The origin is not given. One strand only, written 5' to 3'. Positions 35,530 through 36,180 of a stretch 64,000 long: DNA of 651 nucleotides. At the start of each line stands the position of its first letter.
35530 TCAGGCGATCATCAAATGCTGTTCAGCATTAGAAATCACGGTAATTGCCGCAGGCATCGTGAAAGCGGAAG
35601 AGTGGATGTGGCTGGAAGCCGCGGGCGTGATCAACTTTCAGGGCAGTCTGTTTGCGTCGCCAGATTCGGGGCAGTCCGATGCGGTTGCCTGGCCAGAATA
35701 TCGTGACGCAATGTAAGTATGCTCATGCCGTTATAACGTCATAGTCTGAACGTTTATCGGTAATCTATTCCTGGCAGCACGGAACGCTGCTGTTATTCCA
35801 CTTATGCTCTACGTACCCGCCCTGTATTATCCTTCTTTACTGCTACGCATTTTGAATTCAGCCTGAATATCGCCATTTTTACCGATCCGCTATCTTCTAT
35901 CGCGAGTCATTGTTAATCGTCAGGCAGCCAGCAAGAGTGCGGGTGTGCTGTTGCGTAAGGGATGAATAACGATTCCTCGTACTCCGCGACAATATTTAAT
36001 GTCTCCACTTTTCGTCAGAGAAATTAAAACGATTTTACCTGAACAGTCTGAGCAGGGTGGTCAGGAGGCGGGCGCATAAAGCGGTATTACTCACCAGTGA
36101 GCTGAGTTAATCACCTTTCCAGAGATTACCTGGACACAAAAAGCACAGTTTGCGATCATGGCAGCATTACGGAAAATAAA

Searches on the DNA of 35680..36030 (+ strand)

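Call 52: search_dna_similar(query=window:35680-36030:+, collection=plasmids, mode=distant, max_rows=14, rows=spread)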
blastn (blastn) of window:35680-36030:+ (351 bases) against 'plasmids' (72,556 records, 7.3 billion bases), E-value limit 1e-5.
Records with a match: 15; places in all: 15; records where one place covers at least 80% of the query: 15.
Best place of each record, by identity: 95-99% 10; 90-95% 5.
By first word of the organism name: Pantoea 15.
By predicted mobility (MOB-suite, as given by PLSDB): non-mobilizable 15.
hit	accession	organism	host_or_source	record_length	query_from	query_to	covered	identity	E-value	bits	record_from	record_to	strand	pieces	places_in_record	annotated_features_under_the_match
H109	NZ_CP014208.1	Pantoea ananatis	rice,Whole organism,environmental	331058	1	351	100%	98.9%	7e-174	616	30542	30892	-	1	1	diguanylate phosphodiesterase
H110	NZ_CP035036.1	Pantoea ananatis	tissue sample,sugarcane root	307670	1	351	100%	98.6%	3e-172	611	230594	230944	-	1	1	diguanylate phosphodiesterase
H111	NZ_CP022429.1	Pantoea ananatis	rice,cell culture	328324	1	351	100%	98.3%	4e-171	607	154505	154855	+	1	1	diguanylate phosphodiesterase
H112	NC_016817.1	Pantoea ananatis LMG 5342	-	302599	1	351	100%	97.7%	2e-168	598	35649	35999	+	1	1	diguanylate phosphodiesterase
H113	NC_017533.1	Pantoea ananatis AJ13355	-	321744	1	351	100%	97.4%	8e-167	593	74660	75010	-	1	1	diguanylate phosphodiesterase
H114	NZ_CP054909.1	Pantoea ananatis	-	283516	1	351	100%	97.4%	8e-167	593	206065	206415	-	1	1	diguanylate phosphodiesterase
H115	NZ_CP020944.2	Pantoea ananatis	Allium cepa,tissue sample,Toombs County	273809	1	351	100%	97.2%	1e-165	589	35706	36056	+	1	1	diguanylate phosphodiesterase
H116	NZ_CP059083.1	Pantoea ananatis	Allium cepa,onion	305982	1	351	100%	97.2%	1e-165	589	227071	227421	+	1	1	diguanylate phosphodiesterase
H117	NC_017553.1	Pantoea ananatis PA13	-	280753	1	351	100%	95.7%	1e-158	566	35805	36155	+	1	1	diguanylate phosphodiesterase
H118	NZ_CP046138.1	Pantoea sp. RSPAM1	Oryza sativa,Whole organism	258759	1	350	100%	92.3%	8e-142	510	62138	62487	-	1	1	diguanylate phosphodiesterase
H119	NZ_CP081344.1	Pantoea ananatis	whole organism,rice leaf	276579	1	350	100%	92.0%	9e-141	506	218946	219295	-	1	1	diguanylate phosphodiesterase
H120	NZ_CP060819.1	Pantoea ananatis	Laodelphax striatellus,cell ...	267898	1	350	100%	91.7%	4e-139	501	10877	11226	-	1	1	diguanylate phosphodiesterase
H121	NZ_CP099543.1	Pantoea ananatis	Oryza sativa,cell culture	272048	1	350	100%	91.7%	4e-139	501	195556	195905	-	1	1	diguanylate phosphodiesterase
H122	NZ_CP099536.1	Pantoea ananatis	Oryza sativa,cell culture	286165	1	350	100%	91.7%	4e-139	501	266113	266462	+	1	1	diguanylate phosphodiesterase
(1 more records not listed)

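Call 54: get_annotated_region(hit=H121, flank=0)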
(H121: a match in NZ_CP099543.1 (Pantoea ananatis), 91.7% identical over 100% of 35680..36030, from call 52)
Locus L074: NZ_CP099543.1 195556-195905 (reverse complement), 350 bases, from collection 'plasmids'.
description: Pantoea ananatis strain JT8-6 plasmid unnamed
organism: Pantoea ananatis (NCBI taxid 553)
taxonomy: Bacteria; Pseudomonadota; Gammaproteobacteria; Enterobacterales; Erwiniaceae; Pantoea; Pantoea ananatis
host: -; source: Oryza sativa,cell culture; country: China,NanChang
typing (MOB-suite, as given by PLSDB): non-mobilizable; replicon rep_cluster_1232
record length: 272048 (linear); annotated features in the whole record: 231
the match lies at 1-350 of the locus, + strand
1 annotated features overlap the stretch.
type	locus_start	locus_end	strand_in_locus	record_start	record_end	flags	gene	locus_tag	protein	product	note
CDS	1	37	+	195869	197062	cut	-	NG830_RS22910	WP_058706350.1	diguanylate phosphodiesterase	-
